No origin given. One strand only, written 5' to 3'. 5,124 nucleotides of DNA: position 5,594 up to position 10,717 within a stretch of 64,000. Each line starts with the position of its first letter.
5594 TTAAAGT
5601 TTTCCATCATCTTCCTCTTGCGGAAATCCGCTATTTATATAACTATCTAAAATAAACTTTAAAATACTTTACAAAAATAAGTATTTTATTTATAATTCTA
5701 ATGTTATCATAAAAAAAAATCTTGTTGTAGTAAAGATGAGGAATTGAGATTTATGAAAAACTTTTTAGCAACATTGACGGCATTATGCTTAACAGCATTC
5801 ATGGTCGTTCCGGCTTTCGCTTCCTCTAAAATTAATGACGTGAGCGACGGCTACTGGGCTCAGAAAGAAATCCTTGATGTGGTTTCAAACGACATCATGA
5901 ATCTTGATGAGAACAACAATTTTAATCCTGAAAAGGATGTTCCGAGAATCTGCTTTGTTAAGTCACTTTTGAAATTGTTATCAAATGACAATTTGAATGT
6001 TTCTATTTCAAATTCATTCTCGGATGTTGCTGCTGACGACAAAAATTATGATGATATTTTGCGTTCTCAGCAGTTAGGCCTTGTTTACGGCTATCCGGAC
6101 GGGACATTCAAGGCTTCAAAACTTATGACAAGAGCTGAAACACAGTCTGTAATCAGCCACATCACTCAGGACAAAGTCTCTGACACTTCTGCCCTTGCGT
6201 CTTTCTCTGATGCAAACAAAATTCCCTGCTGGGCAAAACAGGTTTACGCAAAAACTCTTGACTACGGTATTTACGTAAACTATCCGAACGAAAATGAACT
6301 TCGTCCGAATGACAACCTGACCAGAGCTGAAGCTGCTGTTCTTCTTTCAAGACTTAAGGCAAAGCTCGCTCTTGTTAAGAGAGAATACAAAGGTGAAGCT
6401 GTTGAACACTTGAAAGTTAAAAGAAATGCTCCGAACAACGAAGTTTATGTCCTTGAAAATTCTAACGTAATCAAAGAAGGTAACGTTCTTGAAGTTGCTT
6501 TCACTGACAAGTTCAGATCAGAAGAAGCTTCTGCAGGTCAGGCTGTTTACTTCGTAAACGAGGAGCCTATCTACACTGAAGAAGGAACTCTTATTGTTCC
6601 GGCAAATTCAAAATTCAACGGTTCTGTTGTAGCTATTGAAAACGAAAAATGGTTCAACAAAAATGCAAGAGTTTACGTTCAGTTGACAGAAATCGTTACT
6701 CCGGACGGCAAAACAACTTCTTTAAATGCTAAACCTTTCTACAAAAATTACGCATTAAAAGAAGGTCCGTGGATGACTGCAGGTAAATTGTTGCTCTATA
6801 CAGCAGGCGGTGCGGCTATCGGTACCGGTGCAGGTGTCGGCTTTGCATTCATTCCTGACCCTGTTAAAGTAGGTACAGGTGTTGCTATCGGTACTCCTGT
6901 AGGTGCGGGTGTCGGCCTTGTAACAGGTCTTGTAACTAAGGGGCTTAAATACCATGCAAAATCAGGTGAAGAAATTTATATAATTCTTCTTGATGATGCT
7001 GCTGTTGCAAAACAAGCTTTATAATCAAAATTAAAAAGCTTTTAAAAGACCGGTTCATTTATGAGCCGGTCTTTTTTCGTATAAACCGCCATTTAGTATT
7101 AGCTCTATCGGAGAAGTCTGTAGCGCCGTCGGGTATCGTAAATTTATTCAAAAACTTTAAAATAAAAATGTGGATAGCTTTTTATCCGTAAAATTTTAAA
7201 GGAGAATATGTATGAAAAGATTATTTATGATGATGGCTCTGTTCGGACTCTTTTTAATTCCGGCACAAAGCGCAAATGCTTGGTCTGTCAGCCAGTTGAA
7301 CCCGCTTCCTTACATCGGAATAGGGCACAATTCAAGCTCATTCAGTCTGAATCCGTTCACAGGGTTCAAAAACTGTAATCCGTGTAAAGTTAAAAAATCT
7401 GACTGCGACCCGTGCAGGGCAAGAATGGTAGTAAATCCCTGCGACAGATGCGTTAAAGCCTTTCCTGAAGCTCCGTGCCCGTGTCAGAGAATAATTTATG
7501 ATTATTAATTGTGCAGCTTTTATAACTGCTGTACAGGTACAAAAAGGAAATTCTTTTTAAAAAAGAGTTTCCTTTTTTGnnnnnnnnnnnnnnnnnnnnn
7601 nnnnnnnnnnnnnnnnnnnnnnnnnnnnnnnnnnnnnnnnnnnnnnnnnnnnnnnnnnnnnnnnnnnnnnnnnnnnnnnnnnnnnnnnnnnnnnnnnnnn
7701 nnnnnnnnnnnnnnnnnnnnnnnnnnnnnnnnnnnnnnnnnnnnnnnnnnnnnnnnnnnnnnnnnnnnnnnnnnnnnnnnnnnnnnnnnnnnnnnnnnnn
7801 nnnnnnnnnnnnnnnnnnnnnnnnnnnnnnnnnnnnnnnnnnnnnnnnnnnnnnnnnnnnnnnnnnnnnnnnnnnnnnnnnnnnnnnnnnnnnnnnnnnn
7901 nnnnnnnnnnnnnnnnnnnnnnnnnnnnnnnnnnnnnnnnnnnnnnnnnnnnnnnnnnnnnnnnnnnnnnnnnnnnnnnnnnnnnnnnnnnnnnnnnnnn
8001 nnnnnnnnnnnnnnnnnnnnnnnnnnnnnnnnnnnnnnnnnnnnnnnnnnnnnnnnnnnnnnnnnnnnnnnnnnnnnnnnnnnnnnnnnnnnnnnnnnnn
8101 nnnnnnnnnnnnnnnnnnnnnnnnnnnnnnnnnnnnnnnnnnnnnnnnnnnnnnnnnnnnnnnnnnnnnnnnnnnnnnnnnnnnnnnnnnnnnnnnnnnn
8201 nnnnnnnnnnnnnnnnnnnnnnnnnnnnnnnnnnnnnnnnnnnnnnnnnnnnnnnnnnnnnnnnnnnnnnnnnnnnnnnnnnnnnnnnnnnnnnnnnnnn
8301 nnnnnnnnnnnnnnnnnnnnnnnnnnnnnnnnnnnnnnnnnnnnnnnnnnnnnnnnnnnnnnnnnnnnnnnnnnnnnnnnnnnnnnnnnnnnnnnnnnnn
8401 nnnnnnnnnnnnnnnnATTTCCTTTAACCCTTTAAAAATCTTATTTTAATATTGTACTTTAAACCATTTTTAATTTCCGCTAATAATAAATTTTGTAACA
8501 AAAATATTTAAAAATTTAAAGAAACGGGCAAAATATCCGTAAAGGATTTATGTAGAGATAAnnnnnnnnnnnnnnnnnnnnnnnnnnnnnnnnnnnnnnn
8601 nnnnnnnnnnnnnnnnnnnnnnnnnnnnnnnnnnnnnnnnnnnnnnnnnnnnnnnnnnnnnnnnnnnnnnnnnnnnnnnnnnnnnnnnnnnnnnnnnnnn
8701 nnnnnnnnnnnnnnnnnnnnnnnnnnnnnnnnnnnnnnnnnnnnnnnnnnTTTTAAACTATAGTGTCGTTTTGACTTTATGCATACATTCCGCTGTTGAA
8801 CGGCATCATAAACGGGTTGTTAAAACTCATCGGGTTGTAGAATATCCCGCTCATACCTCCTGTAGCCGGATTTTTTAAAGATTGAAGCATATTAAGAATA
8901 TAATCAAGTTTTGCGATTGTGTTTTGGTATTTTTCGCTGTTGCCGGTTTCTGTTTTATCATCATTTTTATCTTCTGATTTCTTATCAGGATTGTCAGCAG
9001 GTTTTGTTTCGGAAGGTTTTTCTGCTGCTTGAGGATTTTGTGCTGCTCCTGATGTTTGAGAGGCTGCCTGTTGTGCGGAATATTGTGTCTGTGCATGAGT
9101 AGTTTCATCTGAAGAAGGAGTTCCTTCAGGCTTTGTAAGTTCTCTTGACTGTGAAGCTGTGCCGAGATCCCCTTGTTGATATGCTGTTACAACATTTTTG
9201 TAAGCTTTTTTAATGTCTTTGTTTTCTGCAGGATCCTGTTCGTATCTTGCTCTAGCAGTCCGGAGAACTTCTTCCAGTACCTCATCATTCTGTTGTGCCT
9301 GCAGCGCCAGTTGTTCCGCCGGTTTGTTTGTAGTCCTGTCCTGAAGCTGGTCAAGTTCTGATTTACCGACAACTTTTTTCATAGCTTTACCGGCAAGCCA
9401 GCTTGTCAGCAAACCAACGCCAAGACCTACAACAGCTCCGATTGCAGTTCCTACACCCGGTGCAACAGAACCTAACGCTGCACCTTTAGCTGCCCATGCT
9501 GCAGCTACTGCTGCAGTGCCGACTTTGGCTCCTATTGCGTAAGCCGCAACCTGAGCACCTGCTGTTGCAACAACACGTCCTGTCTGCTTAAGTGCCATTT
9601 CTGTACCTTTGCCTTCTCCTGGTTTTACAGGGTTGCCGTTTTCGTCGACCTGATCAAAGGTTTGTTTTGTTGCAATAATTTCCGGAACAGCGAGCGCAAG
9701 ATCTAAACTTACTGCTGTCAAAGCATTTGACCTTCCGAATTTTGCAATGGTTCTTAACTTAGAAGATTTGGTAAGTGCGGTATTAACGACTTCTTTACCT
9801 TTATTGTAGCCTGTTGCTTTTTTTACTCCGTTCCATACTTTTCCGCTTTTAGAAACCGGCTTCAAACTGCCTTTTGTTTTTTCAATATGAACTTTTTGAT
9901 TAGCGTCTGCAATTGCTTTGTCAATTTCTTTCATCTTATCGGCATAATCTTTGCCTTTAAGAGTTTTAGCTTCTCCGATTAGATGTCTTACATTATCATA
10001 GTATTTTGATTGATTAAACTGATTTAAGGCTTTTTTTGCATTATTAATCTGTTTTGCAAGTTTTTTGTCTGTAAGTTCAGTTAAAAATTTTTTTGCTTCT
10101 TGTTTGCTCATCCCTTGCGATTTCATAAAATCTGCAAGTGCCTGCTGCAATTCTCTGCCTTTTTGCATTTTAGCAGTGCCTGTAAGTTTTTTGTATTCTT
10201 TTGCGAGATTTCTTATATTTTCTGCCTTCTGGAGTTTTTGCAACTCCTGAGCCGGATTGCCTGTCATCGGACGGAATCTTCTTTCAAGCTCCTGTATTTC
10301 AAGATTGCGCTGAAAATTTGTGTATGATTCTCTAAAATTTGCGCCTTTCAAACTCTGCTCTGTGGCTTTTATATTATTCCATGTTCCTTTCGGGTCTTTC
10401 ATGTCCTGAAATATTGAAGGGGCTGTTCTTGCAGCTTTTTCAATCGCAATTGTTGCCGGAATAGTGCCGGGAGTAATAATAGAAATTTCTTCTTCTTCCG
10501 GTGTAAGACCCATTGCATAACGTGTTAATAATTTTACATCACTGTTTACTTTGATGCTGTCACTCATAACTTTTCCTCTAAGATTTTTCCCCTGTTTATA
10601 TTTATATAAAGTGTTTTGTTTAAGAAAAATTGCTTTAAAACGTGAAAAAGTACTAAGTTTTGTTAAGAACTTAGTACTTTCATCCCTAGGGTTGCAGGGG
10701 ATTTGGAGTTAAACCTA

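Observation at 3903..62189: Shared non-canonical promoter motif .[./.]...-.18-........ links seven scattered transcription units encoding orphan low-complexity proteins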

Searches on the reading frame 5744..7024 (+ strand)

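Call 9: search_protein_families(library=pfam, proteins=[window:5744-7024:+], max_evalue=0.1)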
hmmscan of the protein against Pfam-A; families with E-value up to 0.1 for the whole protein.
window:5744-7024:+ (426 aa): 2 families
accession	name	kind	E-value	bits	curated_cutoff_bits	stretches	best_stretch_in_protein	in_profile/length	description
PF00395.25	SLH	-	1.7e-22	79.5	20.8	3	91-132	1-42/44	S-layer homology domain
PF03743.19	TrbI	-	0.00054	20.3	35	1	243-328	2-83/188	Bacterial conjugation TrbI-like protein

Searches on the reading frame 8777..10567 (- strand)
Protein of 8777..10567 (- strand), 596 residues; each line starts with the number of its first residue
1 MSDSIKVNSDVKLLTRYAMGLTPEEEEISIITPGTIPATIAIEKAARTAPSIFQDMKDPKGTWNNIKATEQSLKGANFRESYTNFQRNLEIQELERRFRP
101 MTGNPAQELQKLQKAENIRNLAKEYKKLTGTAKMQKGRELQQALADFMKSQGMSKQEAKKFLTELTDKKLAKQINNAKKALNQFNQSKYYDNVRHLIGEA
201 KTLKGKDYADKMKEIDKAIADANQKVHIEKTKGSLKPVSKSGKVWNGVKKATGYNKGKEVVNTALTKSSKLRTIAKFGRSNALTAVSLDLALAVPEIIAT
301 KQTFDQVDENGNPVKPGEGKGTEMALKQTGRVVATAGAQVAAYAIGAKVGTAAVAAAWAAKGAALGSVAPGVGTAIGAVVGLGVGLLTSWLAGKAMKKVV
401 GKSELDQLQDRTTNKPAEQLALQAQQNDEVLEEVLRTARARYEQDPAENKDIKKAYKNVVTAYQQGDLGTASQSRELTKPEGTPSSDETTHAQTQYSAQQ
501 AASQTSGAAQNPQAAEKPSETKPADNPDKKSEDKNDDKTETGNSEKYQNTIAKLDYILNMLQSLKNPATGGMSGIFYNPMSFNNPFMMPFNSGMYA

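Call 9: search_protein_families(library=pfam, proteins=[window:8777-10567:-], max_evalue=0.1)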
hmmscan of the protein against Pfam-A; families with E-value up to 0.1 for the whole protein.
window:8777-10567:- (596 aa): 0 families

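Call 18: find_homologous_proteins(query=window:8777-10567:-)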
Query window:8777-10567:- (596 aa): 70 proteins with E <= 0.001 among 8000 candidates.
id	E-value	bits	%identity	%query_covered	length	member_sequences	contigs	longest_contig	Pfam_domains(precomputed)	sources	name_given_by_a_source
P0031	0.0e+0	1285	100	100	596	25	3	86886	-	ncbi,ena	-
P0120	1.6e-257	874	68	100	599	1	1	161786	-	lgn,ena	-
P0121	1.1e-256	871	69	100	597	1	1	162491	-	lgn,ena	-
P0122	2.9e-256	870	68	100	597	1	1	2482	-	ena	-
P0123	3.2e-256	869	68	100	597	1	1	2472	-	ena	-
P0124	5.2e-256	869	68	100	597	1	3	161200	-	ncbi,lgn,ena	-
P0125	5.8e-256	869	68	100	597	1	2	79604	-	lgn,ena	-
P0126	6.9e-256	868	68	100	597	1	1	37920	-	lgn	-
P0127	7.8e-256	868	68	100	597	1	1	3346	-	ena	-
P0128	9.7e-256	868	68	100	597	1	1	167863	-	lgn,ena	-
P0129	2.0e-255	867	68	100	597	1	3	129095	-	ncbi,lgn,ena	-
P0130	3.0e-255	866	68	100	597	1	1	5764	-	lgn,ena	-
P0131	4.9e-255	866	68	100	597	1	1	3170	-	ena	-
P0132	7.2e-255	865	68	100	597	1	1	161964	-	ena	-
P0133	2.3e-252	857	68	100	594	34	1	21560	-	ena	-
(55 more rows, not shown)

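Call 50: search_protein_families(library=ncbifam, proteins=[window:8777-10567:-], max_evalue=0.1)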
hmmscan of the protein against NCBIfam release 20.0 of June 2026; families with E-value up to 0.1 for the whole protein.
window:8777-10567:- (596 aa): 2 families
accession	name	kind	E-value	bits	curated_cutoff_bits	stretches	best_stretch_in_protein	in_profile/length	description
NF047852.1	SiroCoChCbiK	equivalog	0.046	13.2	400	0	64-115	20-72/261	sirohydrochlorin cobaltochelatase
NF008362.0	PRK11152.1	equivalog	0.074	13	68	0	418-441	4-27/85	acetolactate synthase 2 small subunit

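Call 96: search_protein_families(library=phrogs, proteins=[window:8777-10567:-], max_evalue=0.01)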
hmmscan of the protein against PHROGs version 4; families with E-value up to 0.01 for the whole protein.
window:8777-10567:- (596 aa): 2 families
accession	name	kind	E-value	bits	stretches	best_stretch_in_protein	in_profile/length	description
phrog_16692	-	unknown function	5.5e-07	29.4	1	340-466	707-835/1107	-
phrog_3405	-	unknown function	0.00046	19.9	1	315-495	421-593/645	-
